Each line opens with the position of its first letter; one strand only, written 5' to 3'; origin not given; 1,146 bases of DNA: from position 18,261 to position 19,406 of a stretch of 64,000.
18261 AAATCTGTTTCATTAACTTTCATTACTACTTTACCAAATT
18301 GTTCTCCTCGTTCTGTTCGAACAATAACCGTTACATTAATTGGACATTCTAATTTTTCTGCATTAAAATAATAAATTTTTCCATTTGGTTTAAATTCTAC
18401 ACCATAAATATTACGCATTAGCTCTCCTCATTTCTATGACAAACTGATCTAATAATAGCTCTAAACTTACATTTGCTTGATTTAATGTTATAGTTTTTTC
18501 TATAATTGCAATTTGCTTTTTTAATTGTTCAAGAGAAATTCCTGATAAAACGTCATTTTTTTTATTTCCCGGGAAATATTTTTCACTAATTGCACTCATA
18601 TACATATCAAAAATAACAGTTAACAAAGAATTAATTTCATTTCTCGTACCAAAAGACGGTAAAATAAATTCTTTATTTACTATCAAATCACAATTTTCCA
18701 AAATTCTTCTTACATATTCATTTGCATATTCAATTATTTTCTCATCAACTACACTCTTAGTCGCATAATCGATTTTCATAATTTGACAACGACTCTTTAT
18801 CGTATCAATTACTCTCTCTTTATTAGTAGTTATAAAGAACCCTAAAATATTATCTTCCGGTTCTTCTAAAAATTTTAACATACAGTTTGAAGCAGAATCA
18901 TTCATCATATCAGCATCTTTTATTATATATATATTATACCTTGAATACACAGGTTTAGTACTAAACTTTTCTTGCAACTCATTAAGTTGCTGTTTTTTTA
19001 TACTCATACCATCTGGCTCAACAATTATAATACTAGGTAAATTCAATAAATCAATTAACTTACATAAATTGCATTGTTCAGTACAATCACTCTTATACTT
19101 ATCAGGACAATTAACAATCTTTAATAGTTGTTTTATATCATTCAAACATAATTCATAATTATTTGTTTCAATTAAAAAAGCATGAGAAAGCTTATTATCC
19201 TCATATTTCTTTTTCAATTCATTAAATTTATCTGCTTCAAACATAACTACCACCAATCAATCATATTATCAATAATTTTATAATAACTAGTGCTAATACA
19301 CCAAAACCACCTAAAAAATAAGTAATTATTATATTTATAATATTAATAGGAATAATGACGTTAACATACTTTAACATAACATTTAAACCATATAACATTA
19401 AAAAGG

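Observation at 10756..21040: Six Noc-binding-site palindromes (four perfect) packed into 10.3 kb on one origin flank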

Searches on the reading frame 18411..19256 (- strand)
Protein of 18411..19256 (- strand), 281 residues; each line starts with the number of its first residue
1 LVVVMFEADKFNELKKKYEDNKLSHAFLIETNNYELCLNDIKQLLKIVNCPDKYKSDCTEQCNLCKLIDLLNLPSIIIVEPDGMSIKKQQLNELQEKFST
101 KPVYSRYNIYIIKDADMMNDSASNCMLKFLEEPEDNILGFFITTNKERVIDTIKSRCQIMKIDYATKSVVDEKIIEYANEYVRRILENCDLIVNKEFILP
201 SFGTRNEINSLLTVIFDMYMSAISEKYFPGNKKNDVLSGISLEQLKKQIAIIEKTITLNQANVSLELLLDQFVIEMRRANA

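Call 12: search_protein_families(library=ncbifam, proteins=[window:18411-19256:-])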
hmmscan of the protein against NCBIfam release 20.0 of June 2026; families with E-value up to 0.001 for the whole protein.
window:18411-19256:- (281 aa): 58 families (the best 25 are shown)
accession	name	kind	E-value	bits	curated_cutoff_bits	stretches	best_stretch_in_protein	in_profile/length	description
NF005972.1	PRK08058.1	equivalog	1.9e-41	142.3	340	1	12-176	15-179/328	DNA polymerase III subunit delta'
TIGR00678.1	holB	equivalog_domain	2e-35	122.1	180.6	1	12-176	2-166/188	DNA polymerase III subunit delta'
NF005581.0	PRK07276.1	equivalog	7.6e-29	101.2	263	1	9-167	9-165/291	DNA polymerase III subunit delta'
TIGR02397.1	dnaX_nterm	equivalog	8.9e-25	87.7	250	1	14-173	26-184/355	DNA polymerase III subunit gamma/tau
NF004759.0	PRK06090.1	equivalog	9.6e-23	81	457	1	11-174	12-176/319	DNA polymerase III subunit delta'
NF005173.0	PRK06647.1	equivalog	4.5e-21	75.3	623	1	13-172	27-185/568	DNA polymerase III subunits gamma and tau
NF004310.0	PRK05707.1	equivalog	5.2e-20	72.1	280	1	9-163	10-163/328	DNA polymerase III subunit delta'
NF005515.0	PRK07132.1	equivalog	1.5e-19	70.6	204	1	14-177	10-163/301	DNA polymerase III subunit delta'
NF005638.0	PRK07399.1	subfamily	2.5e-19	69.5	230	1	85-179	106-199/317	DNA polymerase III subunit delta'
NF011514.0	PRK14953.1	equivalog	4.9e-19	68.6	536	1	14-180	28-193/488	DNA polymerase III subunits gamma and tau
NF004962.0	PRK06305.1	equivalog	7.5e-19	68.2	559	1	44-180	59-195/465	DNA polymerase III subunits gamma and tau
NF011523.0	PRK14962.1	equivalog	7.6e-19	67.8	576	1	21-177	33-188/474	DNA polymerase III subunits gamma and tau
NF005362.0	PRK06871.1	equivalog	4e-18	65.7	456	1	9-168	10-170/327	DNA polymerase III subunit delta'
NF011512.0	PRK14950.1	equivalog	6.2e-18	65.3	593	1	44-171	58-185/585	DNA polymerase III subunits gamma and tau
NF005926.0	PRK07940.1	equivalog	6.3e-18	65.2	300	1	50-175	63-184/394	DNA polymerase III subunit delta'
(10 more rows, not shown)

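Call 26: find_related_loci(query=window:18411-19256:-, collection=genome_contigs, flank=10000)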
Query window:18411-19256:- (281 aa) in genome_contigs; peptide patterns used: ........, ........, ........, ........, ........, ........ (x = any residue, [..] = any of these).
25 stretches matched a pattern; 2 encode a relative of the query (tblastn E <= 1e-3); 1 distinct loci.
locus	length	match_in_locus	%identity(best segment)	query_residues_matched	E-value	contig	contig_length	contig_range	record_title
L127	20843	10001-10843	98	1-281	0e+0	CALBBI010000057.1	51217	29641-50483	MAG TPA_asm: uncultured Firmicutes bacterium isolate SRR1761718_bin.24_CONCOCT_v1.1_MAG genome assembly, contig: ERZ1756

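Call 27: find_homologous_proteins(query=window:18411-19256:-, max_evalue=1e-10)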
Query window:18411-19256:- (281 aa): 711 proteins with E <= 1e-10 among 1455 candidates; the best 120 are listed.
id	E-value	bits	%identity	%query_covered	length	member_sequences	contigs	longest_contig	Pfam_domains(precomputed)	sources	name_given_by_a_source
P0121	4.8e-173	592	99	99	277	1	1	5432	PF13177.13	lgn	-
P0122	7.0e-173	591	99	99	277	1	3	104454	PF13177.13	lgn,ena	-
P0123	7.2e-173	591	100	99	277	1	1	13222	PF13177.13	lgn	-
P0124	7.4e-173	591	99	99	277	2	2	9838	PF13177.13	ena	-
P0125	8.5e-173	591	99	99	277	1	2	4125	PF13177.13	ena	-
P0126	8.7e-173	591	99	99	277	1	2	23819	PF13177.13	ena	-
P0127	1.1e-172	590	99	99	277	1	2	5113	PF13177.13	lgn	-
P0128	1.4e-172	590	99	99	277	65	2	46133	PF13177.13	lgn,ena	-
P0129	1.9e-172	590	99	99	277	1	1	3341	PF13177.13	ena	-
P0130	3.1e-172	589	99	99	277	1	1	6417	PF13177.13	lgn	-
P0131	5.1e-172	588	99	99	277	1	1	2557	PF13177.13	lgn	-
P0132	1.1e-171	587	99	99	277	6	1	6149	PF13177.13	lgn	-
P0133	1.6e-171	587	99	99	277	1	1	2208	PF13177.13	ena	-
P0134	3.6e-171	585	98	99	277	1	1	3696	PF13177.13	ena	-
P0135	5.7e-171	585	99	99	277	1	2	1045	PF13177.13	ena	-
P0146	2.1e-159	547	92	99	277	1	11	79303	PF13177.13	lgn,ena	-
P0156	4.8e-80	287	56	94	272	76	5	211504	PF13177.13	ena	-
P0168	5.1e-73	264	51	98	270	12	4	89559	PF13177.13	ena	-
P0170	2.1e-71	259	48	98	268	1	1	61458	PF13177.13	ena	-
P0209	2.3e-61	226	46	97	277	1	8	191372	PF13177.13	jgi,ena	-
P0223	1.0e-59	220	48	93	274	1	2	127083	PF13177.13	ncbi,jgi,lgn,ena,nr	ncbi:MAG: hypothetical protein E7158_02445 [Firmicutes bacterium]|nr:hypothetical protein [Bacillota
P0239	4.8e-58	215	43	95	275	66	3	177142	PF13177.13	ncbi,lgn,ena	-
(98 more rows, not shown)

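Call 28: find_encoding_contigs(protein=P0146, flank=10000, max_places=1)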
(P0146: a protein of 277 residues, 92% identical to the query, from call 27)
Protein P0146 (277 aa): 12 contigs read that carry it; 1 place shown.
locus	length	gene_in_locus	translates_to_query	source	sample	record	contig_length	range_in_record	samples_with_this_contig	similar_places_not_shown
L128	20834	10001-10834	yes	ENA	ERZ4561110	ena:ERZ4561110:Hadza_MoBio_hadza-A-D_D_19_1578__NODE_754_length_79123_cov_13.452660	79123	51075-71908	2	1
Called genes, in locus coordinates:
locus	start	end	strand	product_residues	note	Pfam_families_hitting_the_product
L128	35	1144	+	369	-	PF02463:SMC_N, PF13175:AAA_15, PF13476:AAA_23, PF13304:AAA_21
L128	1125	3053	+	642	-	PF02518:HATPase_c, PF00204:DNA_gyraseB, PF01751:Toprim, PF00986:DNA_gyraseB_C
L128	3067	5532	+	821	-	PF00521:DNA_topoisoIV, PF03989:DNA_gyraseA_C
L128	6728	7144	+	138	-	PF00383:dCMP_cyt_deam_1, PF14437:MafB19-deam, PF14439:Bd3614-deam (weak)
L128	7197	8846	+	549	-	PF13177:DNA_pol3_delta2, PF00004:AAA, PF13401:AAA_22 (faint), PF21960:RCF1-5-like_lid, PF22608:DNAX_ATPase_lid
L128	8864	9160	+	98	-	PF02575:YbaB_DNA_bd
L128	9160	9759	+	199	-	PF21176:RecR_HhH, PF01751:Toprim (faint), PF02132:RecR_ZnF, PF13662:Toprim_4, PF21175:RecR_C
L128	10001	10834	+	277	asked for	PF13177:DNA_pol3_delta2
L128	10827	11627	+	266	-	PF04468:PSP1, PF28472:PSP1_3rd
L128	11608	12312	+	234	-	PF05175:MTS, PF13649:Methyltransf_25 (faint)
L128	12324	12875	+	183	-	PF01195:Pept_tRNA_hydro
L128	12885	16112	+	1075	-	PF14814:UB2H (faint), PF17757:UvrB_inter, PF02559:CarD_TRCF_RID, PF00270:DEAD, PF04851:ResIII, PF00271:Helicase_C, PF03461:TRCF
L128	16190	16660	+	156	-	PF04014:MazE_antitoxin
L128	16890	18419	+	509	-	PF00133:tRNA-synt_1, PF01406:tRNA-synt_1e, PF09334:tRNA-synt_1g, PF00133:tRNA-synt_1, PF08264:Anticodon_1 (weak), PF19303:Anticodon_3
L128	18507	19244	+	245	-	PF01026:TatD_DNase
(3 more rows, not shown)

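Call 29: find_encoding_contigs(protein=P0156, flank=10000, max_places=1)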
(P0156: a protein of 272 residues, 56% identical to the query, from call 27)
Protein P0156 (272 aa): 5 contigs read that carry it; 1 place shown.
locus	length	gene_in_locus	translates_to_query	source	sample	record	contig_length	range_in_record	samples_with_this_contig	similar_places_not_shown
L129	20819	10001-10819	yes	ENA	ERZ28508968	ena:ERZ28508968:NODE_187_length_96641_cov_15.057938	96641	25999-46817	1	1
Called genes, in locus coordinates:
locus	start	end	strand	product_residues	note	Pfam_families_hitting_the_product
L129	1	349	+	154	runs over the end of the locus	PF06338:ComK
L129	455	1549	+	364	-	PF02463:SMC_N, PF13175:AAA_15 (weak), PF13476:AAA_23, PF13304:AAA_21 (weak)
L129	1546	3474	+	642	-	PF02518:HATPase_c, PF00204:DNA_gyraseB, PF01751:Toprim, PF00986:DNA_gyraseB_C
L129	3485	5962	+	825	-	PF00521:DNA_topoisoIV, PF03989:DNA_gyraseA_C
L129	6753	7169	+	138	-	PF00383:dCMP_cyt_deam_1, PF14437:MafB19-deam, PF14439:Bd3614-deam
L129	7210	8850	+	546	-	PF13177:DNA_pol3_delta2, PF00004:AAA, PF13401:AAA_22 (faint), PF21960:RCF1-5-like_lid (weak), PF22608:DNAX_ATPase_lid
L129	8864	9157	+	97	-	PF02575:YbaB_DNA_bd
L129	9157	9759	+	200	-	PF21176:RecR_HhH, PF02132:RecR_ZnF (weak), PF13662:Toprim_4, PF21175:RecR_C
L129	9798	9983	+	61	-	PF07441:BofA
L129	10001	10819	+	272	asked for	PF13177:DNA_pol3_delta2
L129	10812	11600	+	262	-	PF04468:PSP1, PF28472:PSP1_3rd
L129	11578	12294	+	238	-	PF05175:MTS (faint)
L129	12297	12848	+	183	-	PF01195:Pept_tRNA_hydro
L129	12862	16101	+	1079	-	PF14814:UB2H (faint), PF17757:UvrB_inter, PF02559:CarD_TRCF_RID, PF00270:DEAD, PF00271:Helicase_C, PF03461:TRCF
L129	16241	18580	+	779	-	PF00465:Fe-ADH, PF13685:Fe-ADH_2, PF25137:ADH_Fe_C, PF08495:FIST, PF10442:FIST_C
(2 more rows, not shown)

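Call 30: find_encoding_contigs(protein=P0168, flank=10000, max_places=1)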
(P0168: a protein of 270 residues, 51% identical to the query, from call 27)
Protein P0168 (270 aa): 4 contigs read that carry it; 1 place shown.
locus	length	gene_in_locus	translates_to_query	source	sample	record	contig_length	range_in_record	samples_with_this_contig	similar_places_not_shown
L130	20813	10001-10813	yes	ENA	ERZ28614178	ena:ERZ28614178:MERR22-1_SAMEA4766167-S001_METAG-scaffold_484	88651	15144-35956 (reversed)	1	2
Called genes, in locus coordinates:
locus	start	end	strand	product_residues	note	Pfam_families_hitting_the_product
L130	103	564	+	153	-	PF06338:ComK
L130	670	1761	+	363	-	PF02463:SMC_N, PF13175:AAA_15 (weak), PF13476:AAA_23, PF13304:AAA_21 (weak), PF10088:DUF2326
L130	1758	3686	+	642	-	PF02518:HATPase_c, PF00204:DNA_gyraseB, PF01751:Toprim, PF00986:DNA_gyraseB_C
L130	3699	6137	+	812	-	PF00521:DNA_topoisoIV, PF03989:DNA_gyraseA_C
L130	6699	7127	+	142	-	PF00383:dCMP_cyt_deam_1, PF14437:MafB19-deam, PF14439:Bd3614-deam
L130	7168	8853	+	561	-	PF13177:DNA_pol3_delta2, PF00004:AAA, PF13401:AAA_22 (weak), PF25361:AAA_lid_RFC1 (faint), PF22608:DNAX_ATPase_lid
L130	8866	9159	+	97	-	PF02575:YbaB_DNA_bd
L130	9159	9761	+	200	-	PF21176:RecR_HhH, PF02132:RecR_ZnF (weak), PF01751:Toprim (weak), PF13662:Toprim_4, PF21175:RecR_C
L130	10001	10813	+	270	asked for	PF13177:DNA_pol3_delta2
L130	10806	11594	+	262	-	PF04468:PSP1, PF28472:PSP1_3rd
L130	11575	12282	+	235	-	PF05175:MTS (weak)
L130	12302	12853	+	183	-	PF01195:Pept_tRNA_hydro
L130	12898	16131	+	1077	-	PF17757:UvrB_inter, PF02559:CarD_TRCF_RID, PF00270:DEAD, PF04851:ResIII, PF00271:Helicase_C, PF03461:TRCF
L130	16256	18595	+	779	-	PF00465:Fe-ADH, PF13685:Fe-ADH_2, PF25137:ADH_Fe_C, PF08495:FIST, PF10442:FIST_C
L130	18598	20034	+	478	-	PF00171:Aldedh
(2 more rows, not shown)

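Call 31: find_encoding_contigs(protein=P0170, flank=10000, max_places=1)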
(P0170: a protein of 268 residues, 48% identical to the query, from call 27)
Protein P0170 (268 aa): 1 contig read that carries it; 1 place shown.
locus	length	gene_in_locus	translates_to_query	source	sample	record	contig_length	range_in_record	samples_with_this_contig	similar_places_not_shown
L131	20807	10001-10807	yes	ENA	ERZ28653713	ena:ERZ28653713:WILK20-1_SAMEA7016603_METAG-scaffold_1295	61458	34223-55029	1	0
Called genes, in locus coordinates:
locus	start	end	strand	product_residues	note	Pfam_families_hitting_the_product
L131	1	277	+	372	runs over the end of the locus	PF00712:DNA_pol3_beta, PF02767:DNA_pol3_beta_2, PF02768:DNA_pol3_beta_3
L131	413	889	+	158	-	PF06338:ComK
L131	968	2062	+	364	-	PF02463:SMC_N, PF13175:AAA_15 (weak), PF13476:AAA_23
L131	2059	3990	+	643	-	PF02518:HATPase_c, PF00204:DNA_gyraseB, PF01751:Toprim, PF00986:DNA_gyraseB_C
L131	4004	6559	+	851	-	PF00521:DNA_topoisoIV, PF03989:DNA_gyraseA_C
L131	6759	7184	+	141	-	PF00383:dCMP_cyt_deam_1, PF14437:MafB19-deam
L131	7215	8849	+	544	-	PF13177:DNA_pol3_delta2, PF00004:AAA, PF13401:AAA_22 (faint), PF21960:RCF1-5-like_lid (faint), PF22608:DNAX_ATPase_lid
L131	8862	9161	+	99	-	PF02575:YbaB_DNA_bd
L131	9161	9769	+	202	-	PF21176:RecR_HhH, PF02132:RecR_ZnF (weak), PF13662:Toprim_4, PF01751:Toprim, PF21175:RecR_C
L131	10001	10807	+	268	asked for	PF13177:DNA_pol3_delta2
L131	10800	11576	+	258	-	PF04468:PSP1, PF28472:PSP1_3rd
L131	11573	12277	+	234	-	PF05175:MTS (weak)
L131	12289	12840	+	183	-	PF01195:Pept_tRNA_hydro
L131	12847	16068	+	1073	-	PF17757:UvrB_inter, PF02559:CarD_TRCF_RID, PF00270:DEAD, PF04851:ResIII, PF00271:Helicase_C, PF03461:TRCF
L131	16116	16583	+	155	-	PF04014:MazE_antitoxin (weak)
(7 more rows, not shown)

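Call 32: find_encoding_contigs(protein=P0209, flank=10000, max_places=1)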
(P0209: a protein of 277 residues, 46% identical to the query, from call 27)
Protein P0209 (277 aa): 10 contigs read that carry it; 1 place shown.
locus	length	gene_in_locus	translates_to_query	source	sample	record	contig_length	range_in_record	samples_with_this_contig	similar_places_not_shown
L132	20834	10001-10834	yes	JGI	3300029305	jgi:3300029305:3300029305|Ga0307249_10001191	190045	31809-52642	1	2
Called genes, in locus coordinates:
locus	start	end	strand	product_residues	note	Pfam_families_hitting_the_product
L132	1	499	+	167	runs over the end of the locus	PF06338:ComK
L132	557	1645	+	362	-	PF02463:SMC_N, PF13175:AAA_15 (weak), PF13476:AAA_23, PF13304:AAA_21 (faint)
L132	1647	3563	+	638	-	PF02518:HATPase_c, PF00204:DNA_gyraseB, PF01751:Toprim, PF00986:DNA_gyraseB_C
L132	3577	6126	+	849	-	PF00521:DNA_topoisoIV, PF03989:DNA_gyraseA_C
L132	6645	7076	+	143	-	PF00383:dCMP_cyt_deam_1, PF14437:MafB19-deam, PF14439:Bd3614-deam (weak)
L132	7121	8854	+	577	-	PF13177:DNA_pol3_delta2, PF13401:AAA_22 (faint), PF00004:AAA, PF22608:DNAX_ATPase_lid, PF21960:RCF1-5-like_lid (weak)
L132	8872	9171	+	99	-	PF02575:YbaB_DNA_bd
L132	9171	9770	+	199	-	PF21176:RecR_HhH, PF02132:RecR_ZnF (weak), PF01751:Toprim (weak), PF13662:Toprim_4, PF21175:RecR_C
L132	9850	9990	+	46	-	PF07441:BofA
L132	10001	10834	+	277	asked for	PF13177:DNA_pol3_delta2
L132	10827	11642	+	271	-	PF04468:PSP1, PF28472:PSP1_3rd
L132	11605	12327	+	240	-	PF02384:N6_Mtase (weak), PF05175:MTS (weak)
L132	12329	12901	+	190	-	PF01195:Pept_tRNA_hydro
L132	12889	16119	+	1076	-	PF17757:UvrB_inter, PF02559:CarD_TRCF_RID, PF00270:DEAD, PF04851:ResIII, PF00271:Helicase_C, PF03461:TRCF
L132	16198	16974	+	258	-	PF11611:DUF4352 (weak)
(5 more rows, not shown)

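Call 33: find_encoding_contigs(protein=P0223, flank=10000, max_places=1)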
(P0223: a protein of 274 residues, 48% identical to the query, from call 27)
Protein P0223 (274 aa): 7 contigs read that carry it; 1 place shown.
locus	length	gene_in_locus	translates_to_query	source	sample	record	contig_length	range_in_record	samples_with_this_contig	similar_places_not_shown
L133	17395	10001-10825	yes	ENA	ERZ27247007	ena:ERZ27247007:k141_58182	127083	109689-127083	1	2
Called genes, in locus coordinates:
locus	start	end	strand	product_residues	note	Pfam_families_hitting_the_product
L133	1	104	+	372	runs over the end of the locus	PF00712:DNA_pol3_beta, PF02767:DNA_pol3_beta_2, PF02768:DNA_pol3_beta_3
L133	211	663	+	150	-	PF06338:ComK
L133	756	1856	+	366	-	PF02463:SMC_N, PF13476:AAA_23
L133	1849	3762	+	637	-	PF02518:HATPase_c, PF00204:DNA_gyraseB, PF01751:Toprim, PF00986:DNA_gyraseB_C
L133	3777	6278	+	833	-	PF00521:DNA_topoisoIV, PF03989:DNA_gyraseA_C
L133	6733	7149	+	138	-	PF00383:dCMP_cyt_deam_1, PF14437:MafB19-deam, PF14439:Bd3614-deam (weak)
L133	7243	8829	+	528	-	PF13177:DNA_pol3_delta2, PF00004:AAA, PF13401:AAA_22 (faint), PF22608:DNAX_ATPase_lid, PF21960:RCF1-5-like_lid (weak)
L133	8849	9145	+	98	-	PF02575:YbaB_DNA_bd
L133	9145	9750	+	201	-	PF21176:RecR_HhH, PF02132:RecR_ZnF (weak), PF13662:Toprim_4, PF21175:RecR_C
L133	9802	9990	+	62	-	PF07441:BofA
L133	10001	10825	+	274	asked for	PF13177:DNA_pol3_delta2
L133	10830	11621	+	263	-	PF04468:PSP1, PF28472:PSP1_3rd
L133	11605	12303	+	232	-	-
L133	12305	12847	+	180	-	PF01195:Pept_tRNA_hydro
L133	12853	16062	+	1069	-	PF17757:UvrB_inter, PF02559:CarD_TRCF_RID, PF00270:DEAD, PF00271:Helicase_C, PF03461:TRCF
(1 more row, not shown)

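Call 34: find_encoding_contigs(protein=P0239, flank=10000, max_places=1)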
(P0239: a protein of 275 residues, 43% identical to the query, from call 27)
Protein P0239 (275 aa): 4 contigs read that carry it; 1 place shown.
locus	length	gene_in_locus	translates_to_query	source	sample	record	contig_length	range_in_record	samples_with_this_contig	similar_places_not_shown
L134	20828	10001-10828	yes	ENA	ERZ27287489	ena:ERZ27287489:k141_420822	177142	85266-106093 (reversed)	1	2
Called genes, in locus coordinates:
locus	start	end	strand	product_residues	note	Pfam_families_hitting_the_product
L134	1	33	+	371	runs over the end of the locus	PF00712:DNA_pol3_beta, PF02767:DNA_pol3_beta_2, PF02768:DNA_pol3_beta_3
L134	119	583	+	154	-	PF06338:ComK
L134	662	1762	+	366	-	PF02463:SMC_N, PF13476:AAA_23, PF13304:AAA_21 (weak)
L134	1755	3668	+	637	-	PF02518:HATPase_c, PF00204:DNA_gyraseB, PF01751:Toprim, PF00986:DNA_gyraseB_C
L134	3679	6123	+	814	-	PF00521:DNA_topoisoIV, PF03989:DNA_gyraseA_C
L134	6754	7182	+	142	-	PF00383:dCMP_cyt_deam_1, PF14437:MafB19-deam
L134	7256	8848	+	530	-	PF13177:DNA_pol3_delta2, PF00004:AAA, PF13401:AAA_22 (faint), PF22608:DNAX_ATPase_lid, PF25361:AAA_lid_RFC1 (weak)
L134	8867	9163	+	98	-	PF02575:YbaB_DNA_bd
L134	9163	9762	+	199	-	PF21176:RecR_HhH, PF02132:RecR_ZnF, PF13662:Toprim_4, PF21175:RecR_C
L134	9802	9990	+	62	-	PF07441:BofA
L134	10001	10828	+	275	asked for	PF13177:DNA_pol3_delta2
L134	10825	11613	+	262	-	PF04468:PSP1, PF28472:PSP1_3rd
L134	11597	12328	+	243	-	PF05175:MTS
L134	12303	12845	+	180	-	PF01195:Pept_tRNA_hydro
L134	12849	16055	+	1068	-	PF17757:UvrB_inter, PF02559:CarD_TRCF_RID, PF00270:DEAD, PF00271:Helicase_C, PF03461:TRCF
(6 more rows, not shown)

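Call 83: find_related_loci(query=A2, collection=metagenome_contigs, flank=10000)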
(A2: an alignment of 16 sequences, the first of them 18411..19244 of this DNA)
Query A2 (277 aa) in metagenome_contigs; peptide patterns used: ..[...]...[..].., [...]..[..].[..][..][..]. (x = any residue, [..] = any of these).
600 stretches matched a pattern (row limit reached: there are more); 453 encode a relative of the query (tblastn E <= 1e-3); the best 80 are kept; 80 distinct loci.
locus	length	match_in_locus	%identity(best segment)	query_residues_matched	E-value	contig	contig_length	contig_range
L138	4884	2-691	53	42-276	2e-72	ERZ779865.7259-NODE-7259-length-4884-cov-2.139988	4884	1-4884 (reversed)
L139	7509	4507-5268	46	1-274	9e-72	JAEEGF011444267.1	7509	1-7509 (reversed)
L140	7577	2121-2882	46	1-274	9e-65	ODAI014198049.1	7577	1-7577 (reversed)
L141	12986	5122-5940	42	1-273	6e-61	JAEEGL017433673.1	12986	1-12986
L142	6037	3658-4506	40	3-272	3e-57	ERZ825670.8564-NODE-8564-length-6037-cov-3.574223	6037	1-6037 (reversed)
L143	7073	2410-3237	43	1-277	3e-57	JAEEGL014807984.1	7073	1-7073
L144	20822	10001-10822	40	3-271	1e-56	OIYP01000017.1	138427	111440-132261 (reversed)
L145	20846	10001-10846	41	4-272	1e-56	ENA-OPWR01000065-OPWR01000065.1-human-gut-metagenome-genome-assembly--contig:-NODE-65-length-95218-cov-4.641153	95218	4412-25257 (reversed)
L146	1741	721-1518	42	7-273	5e-58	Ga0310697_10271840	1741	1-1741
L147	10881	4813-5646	40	12-276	8e-56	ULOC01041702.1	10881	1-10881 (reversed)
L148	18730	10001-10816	40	1-273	1e-55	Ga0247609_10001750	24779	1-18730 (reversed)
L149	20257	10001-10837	43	9-277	1e-65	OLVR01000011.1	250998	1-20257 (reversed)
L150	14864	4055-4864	39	9-273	4e-53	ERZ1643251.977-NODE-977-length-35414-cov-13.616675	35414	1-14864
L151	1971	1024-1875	38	7-276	4e-53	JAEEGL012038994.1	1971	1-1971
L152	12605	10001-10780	39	7-273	1e-49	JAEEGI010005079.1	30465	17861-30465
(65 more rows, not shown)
